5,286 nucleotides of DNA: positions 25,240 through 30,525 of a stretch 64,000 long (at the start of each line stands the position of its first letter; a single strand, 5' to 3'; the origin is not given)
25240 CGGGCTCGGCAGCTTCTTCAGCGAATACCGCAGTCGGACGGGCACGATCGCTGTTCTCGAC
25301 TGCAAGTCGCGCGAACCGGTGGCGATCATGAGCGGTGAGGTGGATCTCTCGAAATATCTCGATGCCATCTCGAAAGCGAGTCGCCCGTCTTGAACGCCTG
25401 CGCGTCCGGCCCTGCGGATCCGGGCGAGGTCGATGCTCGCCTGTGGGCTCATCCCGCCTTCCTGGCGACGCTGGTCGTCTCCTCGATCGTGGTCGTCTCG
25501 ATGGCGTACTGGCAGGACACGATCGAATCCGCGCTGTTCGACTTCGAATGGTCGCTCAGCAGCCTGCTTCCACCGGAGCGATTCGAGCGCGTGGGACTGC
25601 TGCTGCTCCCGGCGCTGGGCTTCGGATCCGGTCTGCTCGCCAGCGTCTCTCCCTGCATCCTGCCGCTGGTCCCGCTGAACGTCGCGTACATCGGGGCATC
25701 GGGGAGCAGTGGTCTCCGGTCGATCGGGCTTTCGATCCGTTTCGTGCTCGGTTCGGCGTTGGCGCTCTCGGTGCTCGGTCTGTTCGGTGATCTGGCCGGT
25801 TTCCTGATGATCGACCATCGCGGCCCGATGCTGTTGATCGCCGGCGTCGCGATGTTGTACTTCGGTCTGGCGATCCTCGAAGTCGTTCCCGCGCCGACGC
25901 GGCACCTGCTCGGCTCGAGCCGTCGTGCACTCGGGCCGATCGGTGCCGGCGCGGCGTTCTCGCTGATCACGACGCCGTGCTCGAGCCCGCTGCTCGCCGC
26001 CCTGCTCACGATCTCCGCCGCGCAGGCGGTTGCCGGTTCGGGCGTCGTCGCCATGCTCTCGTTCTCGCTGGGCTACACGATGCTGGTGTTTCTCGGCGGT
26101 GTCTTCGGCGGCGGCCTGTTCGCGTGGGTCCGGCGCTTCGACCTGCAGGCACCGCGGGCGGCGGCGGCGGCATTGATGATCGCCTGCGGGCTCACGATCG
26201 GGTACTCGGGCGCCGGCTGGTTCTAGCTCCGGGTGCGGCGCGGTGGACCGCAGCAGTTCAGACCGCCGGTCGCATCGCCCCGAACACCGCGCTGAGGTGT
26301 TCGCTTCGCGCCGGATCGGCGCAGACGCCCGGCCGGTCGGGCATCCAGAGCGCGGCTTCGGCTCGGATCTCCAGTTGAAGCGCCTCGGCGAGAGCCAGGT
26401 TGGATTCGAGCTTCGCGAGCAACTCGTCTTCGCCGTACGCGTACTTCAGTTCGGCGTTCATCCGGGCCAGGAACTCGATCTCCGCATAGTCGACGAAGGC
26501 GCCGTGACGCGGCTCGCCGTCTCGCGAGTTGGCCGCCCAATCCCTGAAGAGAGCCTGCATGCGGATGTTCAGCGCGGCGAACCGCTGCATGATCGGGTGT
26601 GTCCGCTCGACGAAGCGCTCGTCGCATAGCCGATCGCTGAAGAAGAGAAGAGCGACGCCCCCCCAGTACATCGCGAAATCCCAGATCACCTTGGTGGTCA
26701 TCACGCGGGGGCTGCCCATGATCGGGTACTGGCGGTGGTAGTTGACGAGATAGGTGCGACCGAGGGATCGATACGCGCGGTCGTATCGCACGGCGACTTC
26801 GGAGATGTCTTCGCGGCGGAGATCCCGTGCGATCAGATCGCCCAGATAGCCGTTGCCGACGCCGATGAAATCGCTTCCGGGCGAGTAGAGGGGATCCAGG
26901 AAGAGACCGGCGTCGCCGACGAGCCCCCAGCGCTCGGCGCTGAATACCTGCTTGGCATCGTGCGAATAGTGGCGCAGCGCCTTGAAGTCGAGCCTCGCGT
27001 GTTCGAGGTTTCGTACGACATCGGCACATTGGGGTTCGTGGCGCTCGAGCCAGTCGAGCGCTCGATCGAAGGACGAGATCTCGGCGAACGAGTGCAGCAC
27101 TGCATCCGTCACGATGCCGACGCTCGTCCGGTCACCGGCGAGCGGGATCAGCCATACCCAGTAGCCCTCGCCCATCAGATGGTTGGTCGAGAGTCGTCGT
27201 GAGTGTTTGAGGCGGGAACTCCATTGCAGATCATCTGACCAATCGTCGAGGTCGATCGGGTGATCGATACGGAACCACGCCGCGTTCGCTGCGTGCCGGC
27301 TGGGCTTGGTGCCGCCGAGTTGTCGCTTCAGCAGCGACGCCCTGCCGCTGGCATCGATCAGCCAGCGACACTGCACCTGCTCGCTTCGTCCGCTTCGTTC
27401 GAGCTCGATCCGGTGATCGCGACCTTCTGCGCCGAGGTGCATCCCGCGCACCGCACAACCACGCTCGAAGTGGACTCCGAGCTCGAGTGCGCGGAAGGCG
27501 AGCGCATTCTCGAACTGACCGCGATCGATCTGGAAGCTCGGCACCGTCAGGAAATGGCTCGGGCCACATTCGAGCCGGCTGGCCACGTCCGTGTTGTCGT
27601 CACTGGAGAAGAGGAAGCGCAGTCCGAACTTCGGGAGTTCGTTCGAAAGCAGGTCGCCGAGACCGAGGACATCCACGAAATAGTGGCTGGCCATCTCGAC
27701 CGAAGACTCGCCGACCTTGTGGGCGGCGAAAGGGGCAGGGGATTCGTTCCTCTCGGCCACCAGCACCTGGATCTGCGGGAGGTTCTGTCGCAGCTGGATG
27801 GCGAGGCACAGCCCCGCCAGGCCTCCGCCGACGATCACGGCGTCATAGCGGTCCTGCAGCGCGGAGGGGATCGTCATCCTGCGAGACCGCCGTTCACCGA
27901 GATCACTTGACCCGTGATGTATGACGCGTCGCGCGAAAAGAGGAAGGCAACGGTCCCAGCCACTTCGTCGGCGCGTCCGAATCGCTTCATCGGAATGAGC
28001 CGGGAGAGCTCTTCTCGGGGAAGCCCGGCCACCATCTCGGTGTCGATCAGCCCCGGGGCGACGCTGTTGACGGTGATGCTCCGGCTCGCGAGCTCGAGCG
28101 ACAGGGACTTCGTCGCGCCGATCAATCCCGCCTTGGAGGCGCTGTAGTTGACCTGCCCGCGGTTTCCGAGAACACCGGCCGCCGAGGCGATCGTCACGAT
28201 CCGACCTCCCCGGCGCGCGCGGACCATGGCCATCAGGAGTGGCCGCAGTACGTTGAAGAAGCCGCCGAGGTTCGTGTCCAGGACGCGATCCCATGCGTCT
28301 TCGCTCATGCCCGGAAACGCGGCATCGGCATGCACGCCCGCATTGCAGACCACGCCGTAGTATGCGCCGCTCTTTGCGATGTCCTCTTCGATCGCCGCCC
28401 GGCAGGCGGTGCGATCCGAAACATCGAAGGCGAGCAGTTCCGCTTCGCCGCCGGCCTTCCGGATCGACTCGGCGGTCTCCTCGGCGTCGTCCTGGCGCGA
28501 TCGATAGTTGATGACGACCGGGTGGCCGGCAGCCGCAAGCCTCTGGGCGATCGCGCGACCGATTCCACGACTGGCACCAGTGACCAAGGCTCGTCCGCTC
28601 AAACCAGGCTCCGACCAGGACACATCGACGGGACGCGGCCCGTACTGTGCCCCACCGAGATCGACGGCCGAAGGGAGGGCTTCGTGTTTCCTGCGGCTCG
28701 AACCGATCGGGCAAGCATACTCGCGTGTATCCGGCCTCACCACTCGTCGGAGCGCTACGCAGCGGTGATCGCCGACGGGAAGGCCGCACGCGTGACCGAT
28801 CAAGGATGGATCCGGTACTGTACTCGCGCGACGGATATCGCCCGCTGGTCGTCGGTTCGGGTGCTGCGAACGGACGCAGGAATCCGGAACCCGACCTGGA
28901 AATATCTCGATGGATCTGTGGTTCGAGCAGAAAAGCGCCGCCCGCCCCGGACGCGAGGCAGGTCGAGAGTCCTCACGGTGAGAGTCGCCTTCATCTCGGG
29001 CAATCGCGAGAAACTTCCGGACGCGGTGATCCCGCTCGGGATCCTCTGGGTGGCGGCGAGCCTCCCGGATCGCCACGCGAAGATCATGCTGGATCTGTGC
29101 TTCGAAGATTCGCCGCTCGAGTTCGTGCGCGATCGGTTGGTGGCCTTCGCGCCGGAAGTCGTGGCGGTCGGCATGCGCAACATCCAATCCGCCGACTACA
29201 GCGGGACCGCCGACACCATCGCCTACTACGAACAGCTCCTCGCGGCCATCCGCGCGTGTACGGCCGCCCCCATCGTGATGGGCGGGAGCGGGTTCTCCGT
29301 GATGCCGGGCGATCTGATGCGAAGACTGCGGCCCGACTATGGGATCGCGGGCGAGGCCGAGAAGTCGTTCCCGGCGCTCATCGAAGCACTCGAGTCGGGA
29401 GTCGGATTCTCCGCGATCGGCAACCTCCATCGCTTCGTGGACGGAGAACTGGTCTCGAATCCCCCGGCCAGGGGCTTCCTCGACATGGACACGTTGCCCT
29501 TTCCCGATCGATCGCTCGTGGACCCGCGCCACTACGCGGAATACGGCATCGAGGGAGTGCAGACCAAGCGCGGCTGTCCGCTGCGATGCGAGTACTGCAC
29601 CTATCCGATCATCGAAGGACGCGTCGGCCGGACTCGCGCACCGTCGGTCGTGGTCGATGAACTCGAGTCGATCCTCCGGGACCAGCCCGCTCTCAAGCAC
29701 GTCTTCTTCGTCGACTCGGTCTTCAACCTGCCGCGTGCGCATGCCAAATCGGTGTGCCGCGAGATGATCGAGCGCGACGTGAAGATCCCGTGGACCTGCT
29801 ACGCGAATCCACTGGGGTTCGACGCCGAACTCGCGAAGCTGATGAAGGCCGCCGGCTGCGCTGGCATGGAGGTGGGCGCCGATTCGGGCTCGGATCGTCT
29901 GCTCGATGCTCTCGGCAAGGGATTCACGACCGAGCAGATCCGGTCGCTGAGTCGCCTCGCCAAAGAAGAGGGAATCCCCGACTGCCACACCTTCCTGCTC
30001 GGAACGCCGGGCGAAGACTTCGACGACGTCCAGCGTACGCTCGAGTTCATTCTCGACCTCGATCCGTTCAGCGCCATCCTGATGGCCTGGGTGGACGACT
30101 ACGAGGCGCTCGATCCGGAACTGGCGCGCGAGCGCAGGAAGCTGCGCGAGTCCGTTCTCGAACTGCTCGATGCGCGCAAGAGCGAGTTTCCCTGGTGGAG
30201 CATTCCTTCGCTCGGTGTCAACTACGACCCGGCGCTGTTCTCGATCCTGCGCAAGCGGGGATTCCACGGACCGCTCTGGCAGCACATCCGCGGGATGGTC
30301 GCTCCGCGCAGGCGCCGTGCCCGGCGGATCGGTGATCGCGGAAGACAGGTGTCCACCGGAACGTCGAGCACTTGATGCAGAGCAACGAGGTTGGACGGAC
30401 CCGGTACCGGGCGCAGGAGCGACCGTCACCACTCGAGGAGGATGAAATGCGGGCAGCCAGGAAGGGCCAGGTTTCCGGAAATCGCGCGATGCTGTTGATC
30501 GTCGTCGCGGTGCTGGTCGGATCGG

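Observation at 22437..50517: Aryl-polyene-type pigment cluster that mixes xanthomonadin, flexirubin and foreign radical-SAM features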

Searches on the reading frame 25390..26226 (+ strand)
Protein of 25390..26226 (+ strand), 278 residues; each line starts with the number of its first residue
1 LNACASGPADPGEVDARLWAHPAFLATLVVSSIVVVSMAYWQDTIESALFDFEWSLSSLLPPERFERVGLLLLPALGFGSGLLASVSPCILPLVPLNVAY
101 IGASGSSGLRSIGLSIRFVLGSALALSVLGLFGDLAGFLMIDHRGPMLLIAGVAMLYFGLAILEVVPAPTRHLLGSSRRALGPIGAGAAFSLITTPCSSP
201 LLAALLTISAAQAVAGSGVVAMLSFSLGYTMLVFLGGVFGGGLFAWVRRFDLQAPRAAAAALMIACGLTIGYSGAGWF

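Call 5: search_protein_families(library=pfam, proteins=[window:25390-26226:+], max_evalue=0.01)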
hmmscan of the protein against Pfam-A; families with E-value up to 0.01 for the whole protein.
window:25390-26226:+ (278 aa): 1 family
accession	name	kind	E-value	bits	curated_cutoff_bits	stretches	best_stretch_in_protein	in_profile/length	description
PF02683.22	DsbD_TM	-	4.7e-11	42.8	27.1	1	76-244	7-189/219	Cytochrome C biogenesis protein transmembrane domain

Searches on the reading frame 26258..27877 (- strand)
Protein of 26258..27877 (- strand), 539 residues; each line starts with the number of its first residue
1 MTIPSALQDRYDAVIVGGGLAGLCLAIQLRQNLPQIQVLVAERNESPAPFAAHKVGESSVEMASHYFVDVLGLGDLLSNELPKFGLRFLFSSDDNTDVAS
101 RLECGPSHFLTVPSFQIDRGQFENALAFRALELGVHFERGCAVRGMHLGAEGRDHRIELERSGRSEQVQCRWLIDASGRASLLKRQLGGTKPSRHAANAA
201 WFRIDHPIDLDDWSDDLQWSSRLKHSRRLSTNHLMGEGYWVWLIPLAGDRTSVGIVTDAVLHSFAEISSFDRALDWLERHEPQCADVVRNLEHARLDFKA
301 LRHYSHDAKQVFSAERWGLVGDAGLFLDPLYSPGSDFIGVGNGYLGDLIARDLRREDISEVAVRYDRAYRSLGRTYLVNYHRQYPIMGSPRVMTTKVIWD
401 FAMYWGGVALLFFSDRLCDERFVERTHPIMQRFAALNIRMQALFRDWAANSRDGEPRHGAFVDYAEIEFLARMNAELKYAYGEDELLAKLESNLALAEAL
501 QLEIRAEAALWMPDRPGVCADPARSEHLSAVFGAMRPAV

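Call 5: search_protein_families(library=pfam, proteins=[window:26258-27877:-], max_evalue=0.01)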
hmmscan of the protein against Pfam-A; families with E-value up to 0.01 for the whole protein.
window:26258-27877:- (539 aa): 8 families
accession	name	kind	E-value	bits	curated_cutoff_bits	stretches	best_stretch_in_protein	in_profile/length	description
PF04820.20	Trp_halogenase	-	2.9e-14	53.2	21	2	113-353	151-358/458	Tryptophan halogenase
PF01494.25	FAD_binding_3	-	6.5e-11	42.5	22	1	11-222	2-203/349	FAD binding domain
PF01266.30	DAO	-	3e-10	40.6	27.9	1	12-48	1-35/353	FAD dependent oxidoreductase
PF13450.12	NAD_binding_8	-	8.5e-06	26.4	21.9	1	15-67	1-52/68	NAD(P)-binding Rossmann-like domain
PF05834.18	Lycopene_cycl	-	8.9e-06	25.5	23.4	1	12-182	1-144/380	Lycopene cyclase protein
PF00890.30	FAD_binding_2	-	0.0011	18.7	20.4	1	12-44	1-31/414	FAD binding domain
PF03486.20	HI0933_like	-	0.0056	16.6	50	0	12-46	2-34/244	HI0933-like protein Rossmann domain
PF07992.20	Pyr_redox_2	-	0.0099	15.8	26.1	0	11-43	1-33/291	Pyridine nucleotide-disulphide oxidoreductase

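Call 12: search_protein_families(library=ncbifam, proteins=[window:26258-27877:-], max_evalue=0.001)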
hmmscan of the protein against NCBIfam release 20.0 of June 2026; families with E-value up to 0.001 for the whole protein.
window:26258-27877:- (539 aa): 30 families (the best 25 are shown)
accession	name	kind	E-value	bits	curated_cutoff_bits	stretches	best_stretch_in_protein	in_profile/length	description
NF033113.0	halo_ClmS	equivalog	8.7e-22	77.3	900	1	13-371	5-344/570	chloramphenicol-biosynthetic FADH2-dependent halogenase CmlS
TIGR02032.1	GG-red-SF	subfamily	5.8e-16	59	158.8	1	11-332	1-280/297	geranylgeranyl reductase family protein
NF049967.1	QhpG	equivalog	9.8e-16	57.7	240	1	114-334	79-271/423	flavin-dependent monooxygenase QhpG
NF038171.1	maturase_LodB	equivalog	3.6e-14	52.6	400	1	12-340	1-302/361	lysine-epsilon-oxidase maturase LodB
NF038174.1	maturase_GoxB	equivalog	2.9e-10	39.7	400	1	12-190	2-164/358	glycine oxidase maturase GoxB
NF033145.1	rif_monoox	equivalog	2.5e-09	36.5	800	1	12-196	2-169/472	rifampin monooxygenase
TIGR01988.1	Ubi-OHases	subfamily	1.9e-08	33.6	224.65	1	12-188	1-172/387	ubiquinone biosynthesis hydroxylase, UbiH/UbiF/VisC/COQ6 family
NF045655.1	MkRedMenJ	equivalog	3.1e-08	33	700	1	9-388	3-356/406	menaquinone reductase MenJ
NF005720.0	PRK07538.1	subfamily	6.5e-07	28.6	400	1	12-200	4-186/418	hypothetical protein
NF004832.0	PRK06184.1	subfamily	7.7e-07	28.2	476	1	9-188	5-178/506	hypothetical protein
NF005599.0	PRK07333.1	equivalog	8e-07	27.9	549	1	8-186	10-183/414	ubiquinone biosynthesis hydroxylase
NF005612.0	PRK07364.1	equivalog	1.1e-06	27.5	487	1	5-188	13-188/415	FAD-dependent hydroxylase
NF004829.0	PRK06183.1-3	subfamily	1.7e-06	27.1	390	1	8-216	6-211/520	bifunctional 3-(3-hydroxy-phenyl)propionate/3-hydroxycinnamic acid hydroxylase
NF006593.0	PRK09126.1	equivalog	2.3e-06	26.7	420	0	9-44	3-36/393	5-demethoxyubiquinol-8 5-hydroxylase UbiM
TIGR01790.1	carotene-cycl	subfamily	3.9e-06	26.2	209.5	0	12-43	1-32/387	lycopene cyclase family protein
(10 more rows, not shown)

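Call 24: search_solved_structures(query=window:26258-27877:-, max_evalue=0.001, show_alignments=2)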
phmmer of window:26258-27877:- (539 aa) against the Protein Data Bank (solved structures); distinct sequences matched with E-value up to 0.001: 23.
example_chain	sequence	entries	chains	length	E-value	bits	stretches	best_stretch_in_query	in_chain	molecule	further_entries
5dbj_E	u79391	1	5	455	2.8e-16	62.4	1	114-362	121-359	FADH2-dependent halogenase PltA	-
3i3l_A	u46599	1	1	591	8.4e-16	60.8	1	10-374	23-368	Alkylhalidase CmlS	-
5bva_A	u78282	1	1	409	2.5e-15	59.3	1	10-354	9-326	flavin-dependent halogenase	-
5bul_A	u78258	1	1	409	5.3e-15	58.2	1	10-337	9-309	flavin-dependent halogenase triple mutant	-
7fco_A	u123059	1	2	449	2e-14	56.3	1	8-371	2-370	ChlB4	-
3nix_A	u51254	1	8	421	4.5e-14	55.1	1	9-358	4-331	Flavoprotein/dehydrogenase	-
8zop_A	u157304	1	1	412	1.8e-12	49.9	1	9-341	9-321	Halogenase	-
5buk_A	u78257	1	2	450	1.9e-12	49.8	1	7-382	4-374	FADH2-dependent halogenase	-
4k2x_A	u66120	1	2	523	1.7e-09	40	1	3-193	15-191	Polyketide oxygenase/hydroxylase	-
3e1t_A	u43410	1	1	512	6.1e-08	34.9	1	9-354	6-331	Halogenase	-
7v0b_A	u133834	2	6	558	3.1e-07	32.5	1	11-357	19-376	Tetracycline 7-halogenase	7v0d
7xgb_A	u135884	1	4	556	4.1e-07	32.1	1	11-357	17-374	Tetracycline 7-halogenase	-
6ui5_A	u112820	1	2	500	4.3e-07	32.1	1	13-188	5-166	2-polyprenyl-6-methoxyphenol hydroxylase-like FAD-dependent oxidoreductase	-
8gu0_A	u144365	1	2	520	9e-07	31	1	161-341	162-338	Non-heme halogenase radH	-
5wgv_A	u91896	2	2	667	1e-06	30.9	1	5-248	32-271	Flavin-dependent halogenase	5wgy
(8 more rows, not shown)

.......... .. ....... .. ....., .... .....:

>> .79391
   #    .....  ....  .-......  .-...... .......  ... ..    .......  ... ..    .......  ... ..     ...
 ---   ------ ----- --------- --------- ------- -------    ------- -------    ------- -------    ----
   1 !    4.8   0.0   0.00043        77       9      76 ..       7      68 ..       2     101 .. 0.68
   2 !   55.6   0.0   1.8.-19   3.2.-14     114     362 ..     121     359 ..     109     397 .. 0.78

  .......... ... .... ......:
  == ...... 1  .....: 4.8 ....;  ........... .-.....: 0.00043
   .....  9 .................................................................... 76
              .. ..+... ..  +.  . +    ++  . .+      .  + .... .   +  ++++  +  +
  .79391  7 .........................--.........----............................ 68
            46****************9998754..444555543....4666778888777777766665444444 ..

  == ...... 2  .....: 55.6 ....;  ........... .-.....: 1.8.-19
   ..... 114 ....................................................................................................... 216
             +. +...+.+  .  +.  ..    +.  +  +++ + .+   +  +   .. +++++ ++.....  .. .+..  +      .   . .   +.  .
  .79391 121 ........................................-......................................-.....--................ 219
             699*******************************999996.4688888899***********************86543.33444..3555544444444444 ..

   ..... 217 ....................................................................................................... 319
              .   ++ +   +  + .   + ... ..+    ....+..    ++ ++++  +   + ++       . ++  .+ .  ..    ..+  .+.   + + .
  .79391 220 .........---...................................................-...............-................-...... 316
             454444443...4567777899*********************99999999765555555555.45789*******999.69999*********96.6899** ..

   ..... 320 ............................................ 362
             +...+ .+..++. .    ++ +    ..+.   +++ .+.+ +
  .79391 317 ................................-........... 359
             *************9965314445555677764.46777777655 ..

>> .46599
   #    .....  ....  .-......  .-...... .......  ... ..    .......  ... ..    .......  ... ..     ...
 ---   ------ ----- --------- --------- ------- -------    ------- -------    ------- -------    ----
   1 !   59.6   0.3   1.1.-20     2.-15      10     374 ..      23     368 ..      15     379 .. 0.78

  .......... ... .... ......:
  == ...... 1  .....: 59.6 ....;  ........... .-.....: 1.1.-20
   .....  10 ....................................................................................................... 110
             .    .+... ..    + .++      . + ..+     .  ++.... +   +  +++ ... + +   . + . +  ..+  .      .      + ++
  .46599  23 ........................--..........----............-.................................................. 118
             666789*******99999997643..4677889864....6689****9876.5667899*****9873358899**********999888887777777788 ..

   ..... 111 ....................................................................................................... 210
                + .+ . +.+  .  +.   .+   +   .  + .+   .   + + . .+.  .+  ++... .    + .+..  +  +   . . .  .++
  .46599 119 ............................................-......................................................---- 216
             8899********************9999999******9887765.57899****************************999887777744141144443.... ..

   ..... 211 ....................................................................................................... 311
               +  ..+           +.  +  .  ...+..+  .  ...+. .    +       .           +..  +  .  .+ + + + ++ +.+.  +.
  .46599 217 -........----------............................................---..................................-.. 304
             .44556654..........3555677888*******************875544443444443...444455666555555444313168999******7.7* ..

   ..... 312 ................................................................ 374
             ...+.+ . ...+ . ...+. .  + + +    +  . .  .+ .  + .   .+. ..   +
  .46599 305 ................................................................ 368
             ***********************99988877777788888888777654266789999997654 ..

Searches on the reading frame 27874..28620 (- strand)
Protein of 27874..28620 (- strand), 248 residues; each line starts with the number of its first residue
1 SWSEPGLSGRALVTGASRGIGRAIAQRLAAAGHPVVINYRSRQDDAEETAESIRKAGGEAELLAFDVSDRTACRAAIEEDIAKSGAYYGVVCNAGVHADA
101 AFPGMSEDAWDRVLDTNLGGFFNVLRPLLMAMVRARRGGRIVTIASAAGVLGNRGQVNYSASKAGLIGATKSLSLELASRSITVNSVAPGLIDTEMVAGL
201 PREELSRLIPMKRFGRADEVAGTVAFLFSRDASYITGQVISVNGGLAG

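Call 12: search_protein_families(library=ncbifam, proteins=[window:27874-28620:-], max_evalue=0.001)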
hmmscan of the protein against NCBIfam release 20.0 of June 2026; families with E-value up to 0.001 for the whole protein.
window:27874-28620:- (248 aa): 233 families (the best 25 are shown)
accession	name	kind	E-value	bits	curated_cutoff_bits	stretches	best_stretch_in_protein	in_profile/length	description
NF004200.0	PRK05653.1-5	equivalog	1.7e-111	371.5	273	1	10-246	4-241/242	3-oxoacyl-ACP reductase FabG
TIGR01831.1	fabG_rel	equivalog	1.8e-107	358.2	338.85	1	12-246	2-238/239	3-ketoacyl-ACP reductase FabG2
NF053542.1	FlxB_rubin_SDR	equivalog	1.2e-86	290.4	340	1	11-246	3-239/239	flexirubin biosynthesis SDR family reductase FlxB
NF009466.0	PRK12826.1-2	subfamily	1.8e-83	279.9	222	1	10-246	5-244/248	3-oxoacyl-ACP reductase FabG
TIGR01830.1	3oxo_ACP_reduc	equivalog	1.7e-80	270.2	297.75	1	11-246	1-238/239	3-oxoacyl-[acyl-carrier-protein] reductase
NF004197.0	PRK05653.1-1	equivalog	2.6e-70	236.9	332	1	10-247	9-247/249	3-oxoacyl-ACP reductase FabG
NF004198.0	PRK05653.1-3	equivalog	1.8e-69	234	296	1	10-246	9-246/248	3-oxoacyl-ACP reductase FabG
NF004199.0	PRK05653.1-4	equivalog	2e-69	233.9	301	1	10-246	7-245/247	3-oxoacyl-ACP reductase FabG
TIGR01829.1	AcAcCoA_reduct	subfamily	1.8e-67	227.5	302.1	1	11-246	3-240/242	acetoacetyl-CoA reductase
NF009464.0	PRK12824.1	subfamily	1.4e-66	224.7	269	1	11-246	5-242/245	3-oxoacyl-ACP reductase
NF009546.0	PRK12935.1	equivalog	4.8e-61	206.4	418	1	11-246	9-245/247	acetoacetyl-CoA reductase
NF005559.1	PRK07231.1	subfamily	6.8e-58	196.1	215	1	11-246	7-247/249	glucose 1-dehydrogenase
NF047420.2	EF_P_mod_YmfI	equivalog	4.4e-57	193.5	238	1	11-246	2-235/236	elongation factor P 5-aminopentanone reductase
NF040605.2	mycolic_FabG1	exception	9.7e-57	192.5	420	1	11-246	4-229/233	3-oxoacyl-ACP reductase FabG1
NF006110.0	PRK08261.1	equivalog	1.1e-56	192.6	410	1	2-244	208-448/454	3-oxoacyl-ACP reductase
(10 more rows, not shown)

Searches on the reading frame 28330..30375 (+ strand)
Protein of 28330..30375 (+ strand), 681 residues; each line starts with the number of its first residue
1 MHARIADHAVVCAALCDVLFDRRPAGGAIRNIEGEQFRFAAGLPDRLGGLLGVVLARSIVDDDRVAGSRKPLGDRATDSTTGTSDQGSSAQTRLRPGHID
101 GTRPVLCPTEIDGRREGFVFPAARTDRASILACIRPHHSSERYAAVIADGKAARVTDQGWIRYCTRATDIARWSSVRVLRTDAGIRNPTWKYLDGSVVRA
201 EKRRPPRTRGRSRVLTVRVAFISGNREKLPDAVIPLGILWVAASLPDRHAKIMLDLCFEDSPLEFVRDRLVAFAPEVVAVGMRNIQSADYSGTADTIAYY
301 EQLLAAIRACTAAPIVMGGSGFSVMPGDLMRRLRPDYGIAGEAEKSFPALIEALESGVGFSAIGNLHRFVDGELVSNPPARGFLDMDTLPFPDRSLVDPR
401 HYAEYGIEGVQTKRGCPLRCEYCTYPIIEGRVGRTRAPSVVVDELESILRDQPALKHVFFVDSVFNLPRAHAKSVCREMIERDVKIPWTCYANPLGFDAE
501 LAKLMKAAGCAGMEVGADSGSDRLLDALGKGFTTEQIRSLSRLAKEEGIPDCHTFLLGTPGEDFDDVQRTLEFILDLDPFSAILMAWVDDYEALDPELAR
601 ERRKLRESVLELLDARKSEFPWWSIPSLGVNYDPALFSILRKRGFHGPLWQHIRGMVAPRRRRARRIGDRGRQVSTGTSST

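Call 5: search_protein_families(library=pfam, proteins=[window:28330-30375:+], max_evalue=0.01)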
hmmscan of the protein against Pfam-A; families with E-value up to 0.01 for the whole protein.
window:28330-30375:+ (681 aa): 2 families
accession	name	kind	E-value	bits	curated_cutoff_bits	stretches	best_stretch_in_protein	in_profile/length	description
PF04055.27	Radical_SAM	-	3.8e-23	82.9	29.5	1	413-574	4-166/166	Radical SAM superfamily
PF02310.24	B12-binding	-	4.8e-10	39.8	32.1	1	229-350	8-120/121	B12 binding domain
